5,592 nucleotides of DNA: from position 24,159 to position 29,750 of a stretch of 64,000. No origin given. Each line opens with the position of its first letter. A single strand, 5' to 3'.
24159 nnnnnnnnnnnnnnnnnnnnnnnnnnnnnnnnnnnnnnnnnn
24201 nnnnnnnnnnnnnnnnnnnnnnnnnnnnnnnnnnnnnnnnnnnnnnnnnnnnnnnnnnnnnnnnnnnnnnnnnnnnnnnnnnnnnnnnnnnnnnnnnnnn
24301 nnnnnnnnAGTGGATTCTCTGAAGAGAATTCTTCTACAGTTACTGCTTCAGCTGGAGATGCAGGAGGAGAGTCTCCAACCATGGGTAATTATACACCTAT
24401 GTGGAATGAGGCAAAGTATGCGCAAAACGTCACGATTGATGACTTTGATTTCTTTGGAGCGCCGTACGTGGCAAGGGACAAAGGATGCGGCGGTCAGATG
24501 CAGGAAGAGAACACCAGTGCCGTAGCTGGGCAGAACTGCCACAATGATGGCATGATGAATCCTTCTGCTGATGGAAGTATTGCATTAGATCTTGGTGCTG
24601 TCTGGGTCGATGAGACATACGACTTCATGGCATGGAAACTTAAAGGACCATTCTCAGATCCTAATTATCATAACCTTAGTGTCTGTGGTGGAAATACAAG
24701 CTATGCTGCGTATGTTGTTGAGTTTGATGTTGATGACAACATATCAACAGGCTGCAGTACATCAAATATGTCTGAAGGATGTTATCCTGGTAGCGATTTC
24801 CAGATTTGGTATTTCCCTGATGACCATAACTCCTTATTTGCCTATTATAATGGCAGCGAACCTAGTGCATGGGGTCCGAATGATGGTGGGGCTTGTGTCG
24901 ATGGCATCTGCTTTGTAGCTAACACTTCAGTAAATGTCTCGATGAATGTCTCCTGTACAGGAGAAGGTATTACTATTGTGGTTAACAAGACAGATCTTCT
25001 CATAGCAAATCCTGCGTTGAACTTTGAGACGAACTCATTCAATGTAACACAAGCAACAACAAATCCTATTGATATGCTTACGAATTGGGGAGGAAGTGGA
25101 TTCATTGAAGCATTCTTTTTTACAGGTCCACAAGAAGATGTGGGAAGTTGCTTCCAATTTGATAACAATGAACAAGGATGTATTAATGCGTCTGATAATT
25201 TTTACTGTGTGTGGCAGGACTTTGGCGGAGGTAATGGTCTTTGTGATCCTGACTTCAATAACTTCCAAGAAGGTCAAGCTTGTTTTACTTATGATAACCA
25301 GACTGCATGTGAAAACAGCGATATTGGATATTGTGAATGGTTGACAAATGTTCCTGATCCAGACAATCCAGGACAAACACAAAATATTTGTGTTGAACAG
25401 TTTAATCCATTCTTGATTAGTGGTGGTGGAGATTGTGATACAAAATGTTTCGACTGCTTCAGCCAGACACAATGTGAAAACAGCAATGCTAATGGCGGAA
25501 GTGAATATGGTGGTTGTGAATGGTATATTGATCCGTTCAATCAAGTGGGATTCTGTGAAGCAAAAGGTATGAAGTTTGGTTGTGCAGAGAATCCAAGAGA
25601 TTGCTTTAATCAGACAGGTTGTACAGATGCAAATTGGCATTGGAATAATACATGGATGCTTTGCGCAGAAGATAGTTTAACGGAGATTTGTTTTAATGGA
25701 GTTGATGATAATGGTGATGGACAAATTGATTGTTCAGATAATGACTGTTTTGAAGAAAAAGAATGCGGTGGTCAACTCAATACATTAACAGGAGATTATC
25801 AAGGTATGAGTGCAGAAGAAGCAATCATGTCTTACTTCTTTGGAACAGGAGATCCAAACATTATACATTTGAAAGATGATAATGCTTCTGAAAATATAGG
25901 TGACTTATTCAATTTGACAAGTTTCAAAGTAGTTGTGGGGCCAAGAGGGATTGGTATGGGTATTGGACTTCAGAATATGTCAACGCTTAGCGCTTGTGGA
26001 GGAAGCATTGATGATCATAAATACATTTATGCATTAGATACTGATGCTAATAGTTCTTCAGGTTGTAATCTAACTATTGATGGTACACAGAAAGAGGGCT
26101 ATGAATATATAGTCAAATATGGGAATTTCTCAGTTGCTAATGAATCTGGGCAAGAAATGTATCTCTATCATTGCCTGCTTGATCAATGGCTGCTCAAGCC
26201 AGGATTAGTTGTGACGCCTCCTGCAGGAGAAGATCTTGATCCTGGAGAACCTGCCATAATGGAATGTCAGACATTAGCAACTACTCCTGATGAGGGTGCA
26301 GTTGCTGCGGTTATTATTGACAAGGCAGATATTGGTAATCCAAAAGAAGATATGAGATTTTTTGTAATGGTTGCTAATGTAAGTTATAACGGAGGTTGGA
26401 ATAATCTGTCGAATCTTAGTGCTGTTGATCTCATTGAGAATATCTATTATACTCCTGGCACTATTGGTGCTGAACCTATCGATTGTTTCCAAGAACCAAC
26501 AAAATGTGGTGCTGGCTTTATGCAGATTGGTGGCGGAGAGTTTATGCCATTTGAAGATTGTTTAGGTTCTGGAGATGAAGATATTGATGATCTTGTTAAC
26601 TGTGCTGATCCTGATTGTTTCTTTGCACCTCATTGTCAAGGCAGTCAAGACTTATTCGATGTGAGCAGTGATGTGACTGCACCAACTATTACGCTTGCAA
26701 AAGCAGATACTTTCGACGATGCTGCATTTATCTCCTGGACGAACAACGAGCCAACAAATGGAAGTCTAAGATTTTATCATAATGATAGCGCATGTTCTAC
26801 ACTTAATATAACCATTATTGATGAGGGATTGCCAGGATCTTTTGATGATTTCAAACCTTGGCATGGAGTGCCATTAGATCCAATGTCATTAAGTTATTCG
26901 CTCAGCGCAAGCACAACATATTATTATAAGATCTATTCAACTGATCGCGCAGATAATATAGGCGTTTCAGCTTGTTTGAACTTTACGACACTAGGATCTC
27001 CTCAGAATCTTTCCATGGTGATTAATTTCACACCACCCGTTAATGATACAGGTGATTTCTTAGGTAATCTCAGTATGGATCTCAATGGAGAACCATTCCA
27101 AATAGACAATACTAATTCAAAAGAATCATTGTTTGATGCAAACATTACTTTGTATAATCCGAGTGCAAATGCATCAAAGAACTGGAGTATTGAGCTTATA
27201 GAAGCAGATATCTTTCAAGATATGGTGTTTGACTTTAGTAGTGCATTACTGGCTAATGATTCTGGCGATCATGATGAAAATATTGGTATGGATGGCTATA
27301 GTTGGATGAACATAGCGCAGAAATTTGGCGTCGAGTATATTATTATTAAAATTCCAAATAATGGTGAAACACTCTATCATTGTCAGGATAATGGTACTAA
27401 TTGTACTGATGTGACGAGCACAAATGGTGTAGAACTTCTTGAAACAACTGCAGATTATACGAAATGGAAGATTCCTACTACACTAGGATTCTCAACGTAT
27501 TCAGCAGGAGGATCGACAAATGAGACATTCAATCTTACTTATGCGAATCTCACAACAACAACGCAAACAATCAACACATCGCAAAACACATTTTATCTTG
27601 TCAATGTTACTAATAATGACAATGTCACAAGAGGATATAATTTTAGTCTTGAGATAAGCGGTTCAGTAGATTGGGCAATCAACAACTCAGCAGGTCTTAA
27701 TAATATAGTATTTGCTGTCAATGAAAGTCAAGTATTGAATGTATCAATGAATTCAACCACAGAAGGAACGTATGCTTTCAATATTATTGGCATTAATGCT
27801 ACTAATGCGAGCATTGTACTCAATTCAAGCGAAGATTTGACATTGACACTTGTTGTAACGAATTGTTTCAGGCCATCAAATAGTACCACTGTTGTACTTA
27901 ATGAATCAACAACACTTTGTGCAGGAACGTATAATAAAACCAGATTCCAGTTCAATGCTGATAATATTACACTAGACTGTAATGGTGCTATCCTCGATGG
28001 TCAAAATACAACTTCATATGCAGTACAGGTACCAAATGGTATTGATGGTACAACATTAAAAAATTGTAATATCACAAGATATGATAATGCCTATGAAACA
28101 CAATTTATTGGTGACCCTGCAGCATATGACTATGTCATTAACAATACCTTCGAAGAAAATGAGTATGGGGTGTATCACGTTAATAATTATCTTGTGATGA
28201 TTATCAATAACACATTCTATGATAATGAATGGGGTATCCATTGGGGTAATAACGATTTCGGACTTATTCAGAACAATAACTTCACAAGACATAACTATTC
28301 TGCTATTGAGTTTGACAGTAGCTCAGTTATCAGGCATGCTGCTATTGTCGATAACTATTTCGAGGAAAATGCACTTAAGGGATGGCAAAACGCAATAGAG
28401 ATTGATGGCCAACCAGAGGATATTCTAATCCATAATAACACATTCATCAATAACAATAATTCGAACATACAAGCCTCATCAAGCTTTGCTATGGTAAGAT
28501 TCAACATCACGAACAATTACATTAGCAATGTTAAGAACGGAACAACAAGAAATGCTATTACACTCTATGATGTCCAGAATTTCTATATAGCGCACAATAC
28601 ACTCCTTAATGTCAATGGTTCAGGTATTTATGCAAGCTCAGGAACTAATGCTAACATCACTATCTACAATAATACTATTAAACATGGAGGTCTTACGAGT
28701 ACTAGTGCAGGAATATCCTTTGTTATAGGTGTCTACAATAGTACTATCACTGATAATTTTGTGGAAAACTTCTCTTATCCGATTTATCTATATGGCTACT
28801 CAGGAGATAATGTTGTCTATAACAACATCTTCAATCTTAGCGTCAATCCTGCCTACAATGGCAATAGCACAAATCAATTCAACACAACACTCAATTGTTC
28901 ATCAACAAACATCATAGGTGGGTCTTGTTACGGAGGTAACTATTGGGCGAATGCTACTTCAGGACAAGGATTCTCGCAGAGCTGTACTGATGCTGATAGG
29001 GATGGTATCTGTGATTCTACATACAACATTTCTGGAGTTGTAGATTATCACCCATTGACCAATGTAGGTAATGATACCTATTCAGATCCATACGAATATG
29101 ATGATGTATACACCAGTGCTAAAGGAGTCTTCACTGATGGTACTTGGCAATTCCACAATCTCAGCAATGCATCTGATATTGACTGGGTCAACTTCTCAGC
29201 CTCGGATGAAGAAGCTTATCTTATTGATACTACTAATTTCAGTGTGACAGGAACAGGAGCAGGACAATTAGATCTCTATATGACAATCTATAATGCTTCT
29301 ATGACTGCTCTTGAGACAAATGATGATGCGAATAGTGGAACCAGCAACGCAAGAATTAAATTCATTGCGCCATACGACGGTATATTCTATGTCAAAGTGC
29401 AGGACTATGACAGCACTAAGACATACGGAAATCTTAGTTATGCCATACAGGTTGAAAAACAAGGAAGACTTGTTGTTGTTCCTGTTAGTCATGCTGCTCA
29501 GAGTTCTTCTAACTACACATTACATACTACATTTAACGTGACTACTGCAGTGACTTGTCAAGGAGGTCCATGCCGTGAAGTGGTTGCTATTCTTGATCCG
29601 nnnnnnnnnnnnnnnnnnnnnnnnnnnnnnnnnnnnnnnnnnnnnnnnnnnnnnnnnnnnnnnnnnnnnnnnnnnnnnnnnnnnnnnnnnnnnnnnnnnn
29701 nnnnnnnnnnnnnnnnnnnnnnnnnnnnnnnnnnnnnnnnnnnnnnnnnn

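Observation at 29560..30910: Complete subtilisin (I9 propeptide + S8 catalytic domain + PPC) embedded mid-protein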

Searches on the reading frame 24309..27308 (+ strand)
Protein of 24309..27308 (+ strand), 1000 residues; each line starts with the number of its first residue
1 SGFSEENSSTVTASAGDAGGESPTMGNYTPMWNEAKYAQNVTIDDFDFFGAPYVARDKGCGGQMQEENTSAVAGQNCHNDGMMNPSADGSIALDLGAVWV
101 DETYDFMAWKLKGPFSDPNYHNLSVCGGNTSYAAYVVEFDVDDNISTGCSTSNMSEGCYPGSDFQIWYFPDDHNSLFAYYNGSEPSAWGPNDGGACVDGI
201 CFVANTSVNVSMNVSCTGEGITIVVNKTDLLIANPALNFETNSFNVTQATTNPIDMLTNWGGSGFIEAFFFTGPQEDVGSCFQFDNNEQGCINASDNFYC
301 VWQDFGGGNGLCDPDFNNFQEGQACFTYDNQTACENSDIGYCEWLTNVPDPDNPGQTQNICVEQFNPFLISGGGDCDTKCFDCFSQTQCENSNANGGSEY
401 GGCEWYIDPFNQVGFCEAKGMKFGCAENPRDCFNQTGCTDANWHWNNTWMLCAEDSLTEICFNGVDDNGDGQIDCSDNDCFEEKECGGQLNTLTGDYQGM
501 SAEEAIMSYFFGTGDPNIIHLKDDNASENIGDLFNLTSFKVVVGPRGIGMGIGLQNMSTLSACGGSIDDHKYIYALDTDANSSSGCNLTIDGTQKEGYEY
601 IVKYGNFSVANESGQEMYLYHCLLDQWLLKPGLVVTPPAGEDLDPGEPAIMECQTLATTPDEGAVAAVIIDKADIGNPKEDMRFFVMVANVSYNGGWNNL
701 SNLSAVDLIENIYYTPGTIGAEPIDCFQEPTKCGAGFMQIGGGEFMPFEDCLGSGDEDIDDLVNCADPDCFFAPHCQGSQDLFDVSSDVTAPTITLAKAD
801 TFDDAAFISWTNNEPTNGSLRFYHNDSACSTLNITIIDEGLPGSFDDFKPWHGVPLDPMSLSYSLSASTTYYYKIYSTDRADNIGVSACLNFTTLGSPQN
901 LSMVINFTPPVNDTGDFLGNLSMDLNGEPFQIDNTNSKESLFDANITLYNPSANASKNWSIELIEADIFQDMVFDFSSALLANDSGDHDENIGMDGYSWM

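Call 60: search_protein_families(library=ncbifam, proteins=[window:24309-27308:+], max_evalue=0.01)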
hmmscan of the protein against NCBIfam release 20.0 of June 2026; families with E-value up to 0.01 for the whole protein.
window:24309-27308:+ (1000 aa): 1 family
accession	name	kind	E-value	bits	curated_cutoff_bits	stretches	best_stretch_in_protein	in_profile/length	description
NF033662.1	acid_disulf_rpt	repeat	6.6e-06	25.8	41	1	458-486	4-32/32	acidic double-disulfide repeat-containing protein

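Call 64: search_solved_structures(query=window:24309-27308:+, max_evalue=0.01)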
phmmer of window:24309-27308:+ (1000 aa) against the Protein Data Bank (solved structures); distinct sequences matched with E-value up to 0.01: 0.

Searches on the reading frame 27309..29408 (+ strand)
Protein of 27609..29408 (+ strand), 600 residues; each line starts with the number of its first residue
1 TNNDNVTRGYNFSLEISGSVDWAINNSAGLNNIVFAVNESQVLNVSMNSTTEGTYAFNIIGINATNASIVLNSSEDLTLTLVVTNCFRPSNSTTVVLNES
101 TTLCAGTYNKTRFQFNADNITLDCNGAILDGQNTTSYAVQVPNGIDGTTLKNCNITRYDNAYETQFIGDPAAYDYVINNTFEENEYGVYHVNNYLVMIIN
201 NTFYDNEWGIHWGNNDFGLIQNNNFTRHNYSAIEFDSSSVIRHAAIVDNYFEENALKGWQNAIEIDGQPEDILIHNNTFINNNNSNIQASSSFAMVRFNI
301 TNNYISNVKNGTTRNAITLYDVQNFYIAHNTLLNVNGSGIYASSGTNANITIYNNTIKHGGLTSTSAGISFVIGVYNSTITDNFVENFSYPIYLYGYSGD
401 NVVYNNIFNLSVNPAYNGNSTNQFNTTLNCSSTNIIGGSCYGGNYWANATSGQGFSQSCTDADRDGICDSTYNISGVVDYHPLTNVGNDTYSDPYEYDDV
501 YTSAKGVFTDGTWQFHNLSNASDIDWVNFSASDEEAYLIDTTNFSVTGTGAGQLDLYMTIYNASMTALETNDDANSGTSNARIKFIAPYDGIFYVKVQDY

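Call 38: search_protein_families(library=pfam, proteins=[window:27609-29408:+], max_evalue=0.05)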
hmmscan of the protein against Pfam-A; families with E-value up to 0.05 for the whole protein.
window:27609-29408:+ (600 aa): 2 families
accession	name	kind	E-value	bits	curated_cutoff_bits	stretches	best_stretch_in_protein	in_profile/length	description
PF13229.12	Beta_helix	-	1.5e-26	93.3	25.9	4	187-357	2-158/158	Right handed beta helix region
PF05048.19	NosD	-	1.5e-15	57.7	23.6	2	302-449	70-210/212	Periplasmic copper-binding protein (NosD)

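Call 60: search_protein_families(library=ncbifam, proteins=[window:27309-29060:+], max_evalue=0.01)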
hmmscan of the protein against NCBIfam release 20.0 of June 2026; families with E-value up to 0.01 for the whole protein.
window:27309-29060:+ (584 aa): 2 families
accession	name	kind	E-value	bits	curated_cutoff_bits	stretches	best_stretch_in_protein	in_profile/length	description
TIGR03804.1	para_beta_helix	repeat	0.0021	17.7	19.45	1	297-326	11-40/44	parallel beta-helix repeat protein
TIGR04247.1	NosD_copper_fam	subfamily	0.0023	16.6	300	1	275-354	231-311/377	nitrous oxide reductase family maturation protein NosD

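Call 65: search_solved_structures(query=window:27309-29060:+, max_evalue=0.01)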
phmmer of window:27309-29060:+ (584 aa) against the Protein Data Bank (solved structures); distinct sequences matched with E-value up to 0.01: 0.

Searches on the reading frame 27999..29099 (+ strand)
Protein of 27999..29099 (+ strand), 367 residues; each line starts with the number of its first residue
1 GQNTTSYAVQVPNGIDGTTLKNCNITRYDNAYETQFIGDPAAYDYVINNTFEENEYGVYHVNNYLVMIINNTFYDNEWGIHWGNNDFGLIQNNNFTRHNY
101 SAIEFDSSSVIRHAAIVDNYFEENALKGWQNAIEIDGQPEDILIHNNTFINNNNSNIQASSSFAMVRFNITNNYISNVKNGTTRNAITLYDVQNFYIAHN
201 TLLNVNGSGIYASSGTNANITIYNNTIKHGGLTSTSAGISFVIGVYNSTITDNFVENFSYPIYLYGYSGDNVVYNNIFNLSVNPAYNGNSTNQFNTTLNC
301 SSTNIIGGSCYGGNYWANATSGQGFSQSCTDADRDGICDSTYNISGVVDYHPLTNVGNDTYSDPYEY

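Call 8: search_protein_families(library=pfam, proteins=[window:27999-29099:+], max_evalue=10)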
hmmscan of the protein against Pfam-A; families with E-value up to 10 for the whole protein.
window:27999-29099:+ (367 aa): 2 families
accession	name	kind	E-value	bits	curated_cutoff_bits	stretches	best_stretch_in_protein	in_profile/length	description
PF05048.19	NosD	-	1.2e-20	74.3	23.6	2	172-319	70-210/212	Periplasmic copper-binding protein (NosD)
PF13229.12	Beta_helix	-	1.1e-14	54.8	25.9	3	6-130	23-139/158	Right handed beta helix region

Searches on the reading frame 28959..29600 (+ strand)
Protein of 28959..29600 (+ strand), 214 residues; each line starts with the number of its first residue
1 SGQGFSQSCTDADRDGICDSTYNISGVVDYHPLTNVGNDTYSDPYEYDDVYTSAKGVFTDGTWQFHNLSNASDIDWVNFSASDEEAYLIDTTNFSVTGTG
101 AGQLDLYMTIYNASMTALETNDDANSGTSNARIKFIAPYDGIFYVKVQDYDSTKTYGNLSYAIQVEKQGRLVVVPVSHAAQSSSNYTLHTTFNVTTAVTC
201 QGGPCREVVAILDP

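Call 8: search_protein_families(library=pfam, proteins=[window:28959-29600:+], max_evalue=10)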
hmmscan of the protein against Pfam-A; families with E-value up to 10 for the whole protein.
window:28959-29600:+ (214 aa): 1 family
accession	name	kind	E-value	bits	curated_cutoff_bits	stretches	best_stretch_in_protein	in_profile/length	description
PF04151.21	PPC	-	0.0052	18.1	25.9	1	92-148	13-69/70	Bacterial pre-peptidase C-terminal domain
